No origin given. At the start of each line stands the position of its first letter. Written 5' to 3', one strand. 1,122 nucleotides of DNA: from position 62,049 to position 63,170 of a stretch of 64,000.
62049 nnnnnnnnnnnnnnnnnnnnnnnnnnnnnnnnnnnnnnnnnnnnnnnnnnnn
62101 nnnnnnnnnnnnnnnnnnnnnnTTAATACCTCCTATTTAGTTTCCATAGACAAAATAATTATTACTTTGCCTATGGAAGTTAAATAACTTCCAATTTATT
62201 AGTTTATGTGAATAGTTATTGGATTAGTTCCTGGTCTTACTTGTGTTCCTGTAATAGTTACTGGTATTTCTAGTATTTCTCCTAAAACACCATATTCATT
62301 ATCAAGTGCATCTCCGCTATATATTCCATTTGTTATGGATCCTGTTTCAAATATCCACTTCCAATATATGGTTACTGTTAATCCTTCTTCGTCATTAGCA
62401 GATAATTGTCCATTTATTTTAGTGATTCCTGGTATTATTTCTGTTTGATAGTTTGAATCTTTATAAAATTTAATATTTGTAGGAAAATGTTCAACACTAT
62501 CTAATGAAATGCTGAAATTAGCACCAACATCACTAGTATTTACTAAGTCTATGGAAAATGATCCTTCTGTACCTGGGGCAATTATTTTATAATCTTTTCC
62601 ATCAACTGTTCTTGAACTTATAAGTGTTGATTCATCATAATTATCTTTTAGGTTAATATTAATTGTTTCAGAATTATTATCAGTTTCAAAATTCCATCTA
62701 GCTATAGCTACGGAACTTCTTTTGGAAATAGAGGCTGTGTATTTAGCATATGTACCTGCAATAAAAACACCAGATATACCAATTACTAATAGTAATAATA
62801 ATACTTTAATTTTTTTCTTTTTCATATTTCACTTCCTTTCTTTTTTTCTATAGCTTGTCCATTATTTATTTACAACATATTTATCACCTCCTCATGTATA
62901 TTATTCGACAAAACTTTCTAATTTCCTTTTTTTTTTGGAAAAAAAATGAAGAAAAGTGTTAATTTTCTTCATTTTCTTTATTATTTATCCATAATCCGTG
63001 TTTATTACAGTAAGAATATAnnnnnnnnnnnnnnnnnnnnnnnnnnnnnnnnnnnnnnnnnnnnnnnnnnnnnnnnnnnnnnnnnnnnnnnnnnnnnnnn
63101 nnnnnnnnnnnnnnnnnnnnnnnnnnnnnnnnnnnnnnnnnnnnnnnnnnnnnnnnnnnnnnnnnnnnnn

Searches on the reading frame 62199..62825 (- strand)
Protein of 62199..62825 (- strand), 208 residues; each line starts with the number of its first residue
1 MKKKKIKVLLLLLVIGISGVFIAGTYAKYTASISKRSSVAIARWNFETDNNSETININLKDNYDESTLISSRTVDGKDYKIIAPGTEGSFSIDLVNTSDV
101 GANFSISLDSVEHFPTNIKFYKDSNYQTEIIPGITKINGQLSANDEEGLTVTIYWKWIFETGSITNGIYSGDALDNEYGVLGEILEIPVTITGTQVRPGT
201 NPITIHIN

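Call 9: search_protein_families(library=pfam, proteins=[window:62202-62825:-], max_evalue=0.01)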
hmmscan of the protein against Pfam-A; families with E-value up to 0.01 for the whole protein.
window:62202-62825:- (208 aa): 0 families

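Call 42: find_encoding_contigs(protein=window:62199-62825:-, flank=10000, max_places=6)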
Protein window:62199-62825:- (208 aa): 5 contigs read that carry it; 3 places shown.
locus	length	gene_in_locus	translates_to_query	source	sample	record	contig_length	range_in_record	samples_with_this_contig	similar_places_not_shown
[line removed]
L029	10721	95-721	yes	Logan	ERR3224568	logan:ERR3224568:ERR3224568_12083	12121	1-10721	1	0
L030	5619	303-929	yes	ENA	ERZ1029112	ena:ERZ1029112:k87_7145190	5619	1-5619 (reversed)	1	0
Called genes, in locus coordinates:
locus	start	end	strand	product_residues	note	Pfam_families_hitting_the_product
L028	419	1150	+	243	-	PF08668:HDOD (faint), PF01966:HD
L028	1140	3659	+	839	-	PF00133:tRNA-synt_1, PF01406:tRNA-synt_1e (faint), PF09334:tRNA-synt_1g, PF13603:tRNA-synt_1_2 (faint), PF09334:tRNA-synt_1g, PF00133:tRNA-synt_1, PF08264:Anticodon_1, PF10458:Val_tRNA-synt_C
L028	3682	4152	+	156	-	-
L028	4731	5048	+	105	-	-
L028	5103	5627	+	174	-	PF10688:Imp-YgjV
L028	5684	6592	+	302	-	-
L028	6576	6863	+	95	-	-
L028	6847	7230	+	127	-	PF01880:Desulfoferrodox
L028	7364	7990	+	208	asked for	-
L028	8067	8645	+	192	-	-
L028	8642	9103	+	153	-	-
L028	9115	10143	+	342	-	PF09479:Flg_new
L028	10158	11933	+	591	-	PF17802:SpaA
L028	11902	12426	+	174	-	PF04203:Sortase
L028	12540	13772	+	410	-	-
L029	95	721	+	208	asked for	-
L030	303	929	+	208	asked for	-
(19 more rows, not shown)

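Call 43: find_homologous_proteins(query=window:62202-62825:-, max_evalue=0.00001)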
Query window:62202-62825:- (208 aa): 79 proteins with E <= 0.00001 among 307 candidates.
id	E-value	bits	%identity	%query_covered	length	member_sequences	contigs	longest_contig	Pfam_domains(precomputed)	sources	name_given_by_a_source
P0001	3.3e-127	440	98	100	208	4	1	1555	-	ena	-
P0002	8.3e-105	367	79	100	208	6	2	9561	-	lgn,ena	-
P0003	1.1e-103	363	78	100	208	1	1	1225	-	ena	-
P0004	8.0e-96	338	74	93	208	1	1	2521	-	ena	-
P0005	2.1e-80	287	71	87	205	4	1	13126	-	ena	-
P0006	6.9e-78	279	63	88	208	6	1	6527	-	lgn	-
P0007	1.2e-77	278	60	100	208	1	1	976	-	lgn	-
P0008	6.7e-77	276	62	99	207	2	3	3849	-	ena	-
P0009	2.2e-75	271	58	100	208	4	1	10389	-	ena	-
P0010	4.1e-75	270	61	100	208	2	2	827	-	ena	-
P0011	4.8e-75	270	61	100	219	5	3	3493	-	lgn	-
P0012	1.5e-74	268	59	100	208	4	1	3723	-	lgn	-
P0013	2.5e-74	267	57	100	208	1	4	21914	-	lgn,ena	-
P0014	1.4e-73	265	57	100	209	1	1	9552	-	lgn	-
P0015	9.7e-71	256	57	99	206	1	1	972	-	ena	-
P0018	5.1e-49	185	48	100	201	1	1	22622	-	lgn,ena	-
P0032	4.1e-42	162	45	100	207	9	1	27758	-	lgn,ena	-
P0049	5.9e-32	129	41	95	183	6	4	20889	-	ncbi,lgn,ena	-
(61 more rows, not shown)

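Call 44: find_encoding_contigs(protein=P0002, flank=6000, max_places=1)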
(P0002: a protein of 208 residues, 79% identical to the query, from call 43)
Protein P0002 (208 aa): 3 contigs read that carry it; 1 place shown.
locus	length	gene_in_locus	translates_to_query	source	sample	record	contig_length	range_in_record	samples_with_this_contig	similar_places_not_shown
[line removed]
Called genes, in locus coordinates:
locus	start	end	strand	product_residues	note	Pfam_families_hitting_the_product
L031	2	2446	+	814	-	?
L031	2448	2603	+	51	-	-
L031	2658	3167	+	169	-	PF10688:Imp-YgjV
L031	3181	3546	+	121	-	PF01880:Desulfoferrodox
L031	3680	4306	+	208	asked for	-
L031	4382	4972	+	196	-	-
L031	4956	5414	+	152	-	-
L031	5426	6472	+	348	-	PF09479:Flg_new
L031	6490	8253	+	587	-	PF17802:SpaA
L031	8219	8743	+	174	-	PF04203:Sortase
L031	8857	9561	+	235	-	?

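Call 45: find_encoding_contigs(protein=P0005, flank=6000, max_places=1)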
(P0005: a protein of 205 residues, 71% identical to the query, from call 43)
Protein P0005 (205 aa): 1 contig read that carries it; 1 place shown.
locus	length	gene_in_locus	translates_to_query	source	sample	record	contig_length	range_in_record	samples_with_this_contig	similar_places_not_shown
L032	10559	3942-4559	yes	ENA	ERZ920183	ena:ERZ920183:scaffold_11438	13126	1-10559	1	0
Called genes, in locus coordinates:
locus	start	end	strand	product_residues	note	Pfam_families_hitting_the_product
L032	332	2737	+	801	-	PF00133:tRNA-synt_1, PF01406:tRNA-synt_1e (faint), PF09334:tRNA-synt_1g, PF08264:Anticodon_1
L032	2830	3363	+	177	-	-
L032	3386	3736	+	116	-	PF01880:Desulfoferrodox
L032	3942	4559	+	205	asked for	-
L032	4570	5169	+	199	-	-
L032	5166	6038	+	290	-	-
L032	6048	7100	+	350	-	PF09479:Flg_new (weak)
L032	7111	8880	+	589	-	PF17802:SpaA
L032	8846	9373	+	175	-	PF04203:Sortase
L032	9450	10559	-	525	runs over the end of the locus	PF03050:DDE_Tnp_IS66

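Call 46: find_encoding_contigs(protein=P0013, flank=6000, max_places=1)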
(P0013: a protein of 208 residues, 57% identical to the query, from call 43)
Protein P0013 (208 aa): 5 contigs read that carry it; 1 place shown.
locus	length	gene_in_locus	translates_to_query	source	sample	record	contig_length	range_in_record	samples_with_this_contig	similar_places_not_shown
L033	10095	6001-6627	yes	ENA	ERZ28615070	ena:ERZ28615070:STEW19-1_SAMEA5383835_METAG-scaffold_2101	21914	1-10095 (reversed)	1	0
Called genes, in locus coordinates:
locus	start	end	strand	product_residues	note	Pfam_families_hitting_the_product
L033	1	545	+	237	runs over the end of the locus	PF05175:MTS, PF06325:PrmA, PF13489:Methyltransf_23 (faint), PF13847:Methyltransf_31, PF08241:Methyltransf_11 (weak), PF08242:Methyltransf_12 (faint), PF13649:Methyltransf_25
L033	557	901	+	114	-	PF01880:Desulfoferrodox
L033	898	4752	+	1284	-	-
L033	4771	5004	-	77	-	-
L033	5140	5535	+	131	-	PF04266:ASCH (weak)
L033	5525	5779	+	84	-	PF06961:DUF1294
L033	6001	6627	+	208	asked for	-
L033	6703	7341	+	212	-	-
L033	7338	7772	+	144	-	PF10502:Peptidase_S26 (weak), PF00717:Peptidase_S24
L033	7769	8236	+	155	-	-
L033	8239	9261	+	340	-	PF09479:Flg_new, PF16738:CBM26 (weak)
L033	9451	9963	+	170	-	-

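Call 47: find_encoding_contigs(protein=P0018, flank=6000, max_places=1)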
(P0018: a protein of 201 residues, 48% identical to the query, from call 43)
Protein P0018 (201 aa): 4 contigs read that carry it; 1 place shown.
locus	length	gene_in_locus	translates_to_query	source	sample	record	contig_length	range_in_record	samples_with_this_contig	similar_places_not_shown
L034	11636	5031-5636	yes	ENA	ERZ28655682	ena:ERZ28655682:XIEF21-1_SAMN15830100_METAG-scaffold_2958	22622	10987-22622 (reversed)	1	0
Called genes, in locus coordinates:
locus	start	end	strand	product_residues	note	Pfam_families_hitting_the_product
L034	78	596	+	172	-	PF01520:Amidase_3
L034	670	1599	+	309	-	PF07751:Abi_2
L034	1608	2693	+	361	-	PF00089:Trypsin, PF13365:Trypsin_2, PF00595:PDZ (weak), PF13180:PDZ_2, PF17820:PDZ_6 (weak)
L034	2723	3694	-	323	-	PF00535:Glycos_transf_2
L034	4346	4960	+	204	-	-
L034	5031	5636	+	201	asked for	-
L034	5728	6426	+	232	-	-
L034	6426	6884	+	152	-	PF10502:Peptidase_S26, PF00717:Peptidase_S24 (weak)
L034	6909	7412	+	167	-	-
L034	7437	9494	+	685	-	PF09479:Flg_new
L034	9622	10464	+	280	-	-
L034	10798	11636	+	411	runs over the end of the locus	PF01520:Amidase_3, PF23462:LysM3_NFP (faint), PF01476:LysM, PF23446:LysM1_NFP_LYK (faint), PF23472:LysM2_CERK1_LYK3_4_5 (faint), PF23473:LysM3_LYK4_5 (faint), PF23577:LysM_RLK (faint), PF01476:LysM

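Call 48: find_encoding_contigs(protein=P0032, flank=6000, max_places=1)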
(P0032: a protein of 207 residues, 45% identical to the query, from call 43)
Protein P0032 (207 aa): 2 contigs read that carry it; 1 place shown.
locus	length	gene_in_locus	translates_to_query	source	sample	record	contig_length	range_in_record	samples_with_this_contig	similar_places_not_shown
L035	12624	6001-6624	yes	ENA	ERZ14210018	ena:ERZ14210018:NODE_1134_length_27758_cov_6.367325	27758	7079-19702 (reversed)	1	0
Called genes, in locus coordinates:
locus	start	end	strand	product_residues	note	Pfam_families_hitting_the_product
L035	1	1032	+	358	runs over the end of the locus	-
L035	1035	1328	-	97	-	-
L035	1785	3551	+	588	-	PF03717:PBP_dimer, PF00905:Transpeptidase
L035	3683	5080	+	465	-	PF00246:Peptidase_M14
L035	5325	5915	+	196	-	-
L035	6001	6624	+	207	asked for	-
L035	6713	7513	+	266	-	-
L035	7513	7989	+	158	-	PF10502:Peptidase_S26 (weak), PF00717:Peptidase_S24 (weak)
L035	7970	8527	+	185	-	-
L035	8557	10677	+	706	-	PF09479:Flg_new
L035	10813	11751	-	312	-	-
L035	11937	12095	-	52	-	-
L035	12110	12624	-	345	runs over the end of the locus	-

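Call 49: find_encoding_contigs(protein=P0049, flank=6000, max_places=1)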
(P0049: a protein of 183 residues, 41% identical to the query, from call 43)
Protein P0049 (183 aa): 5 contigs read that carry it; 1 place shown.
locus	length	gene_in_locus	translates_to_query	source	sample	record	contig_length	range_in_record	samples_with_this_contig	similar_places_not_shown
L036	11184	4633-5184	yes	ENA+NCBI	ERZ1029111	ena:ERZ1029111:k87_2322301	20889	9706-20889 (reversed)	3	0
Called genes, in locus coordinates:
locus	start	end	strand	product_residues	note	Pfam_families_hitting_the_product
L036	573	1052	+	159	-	-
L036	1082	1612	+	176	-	PF13302:Acetyltransf_3, PF00583:Acetyltransf_1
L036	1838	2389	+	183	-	PF01613:Flavin_Reduct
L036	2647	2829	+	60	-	-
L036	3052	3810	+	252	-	-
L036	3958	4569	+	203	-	PF10502:Peptidase_S26 (faint)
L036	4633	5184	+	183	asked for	-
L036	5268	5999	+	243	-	-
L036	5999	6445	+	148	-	PF10502:Peptidase_S26 (weak), PF00717:Peptidase_S24 (weak)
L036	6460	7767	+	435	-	-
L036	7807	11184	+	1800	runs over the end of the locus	-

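Call 60: search_protein_families(library=ncbifam, proteins=[window:62202-62825:-], max_evalue=0.1)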
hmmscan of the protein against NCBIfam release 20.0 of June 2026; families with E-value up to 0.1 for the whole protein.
window:62202-62825:- (208 aa): 0 families

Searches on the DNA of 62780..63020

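Call 68: search_rna_families(source=window, start=62780, end=63020, threshold=evalue, max_evalue=1)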
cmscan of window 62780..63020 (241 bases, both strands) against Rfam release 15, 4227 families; matches with E-value up to 1: 5.
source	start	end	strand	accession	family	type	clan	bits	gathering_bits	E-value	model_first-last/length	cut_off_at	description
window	62943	62975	+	RF03623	mir-1252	Gene; miRNA;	-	22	70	0.16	1-65/65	no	mir-1252 microRNA precursor family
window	62907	62977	+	RF02451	ncr1241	Gene; sRNA;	-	21.8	60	0.13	1-63/63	no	Bacillus sRNA ncr1241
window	62939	62979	+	RF03356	mir-4782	Gene; miRNA;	-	21.3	100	0.1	20-60/79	no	mir-4782 microRNA precursor family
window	62939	62979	-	RF03802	MIR5649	Gene; miRNA;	-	17.1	100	0.73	31-71/101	no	MIR5649 microRNA precursor family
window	62918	62965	+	RF02081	STnc550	Gene; sRNA;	-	11.9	48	0.79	255-302/388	no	Enterobacterial sRNA STnc550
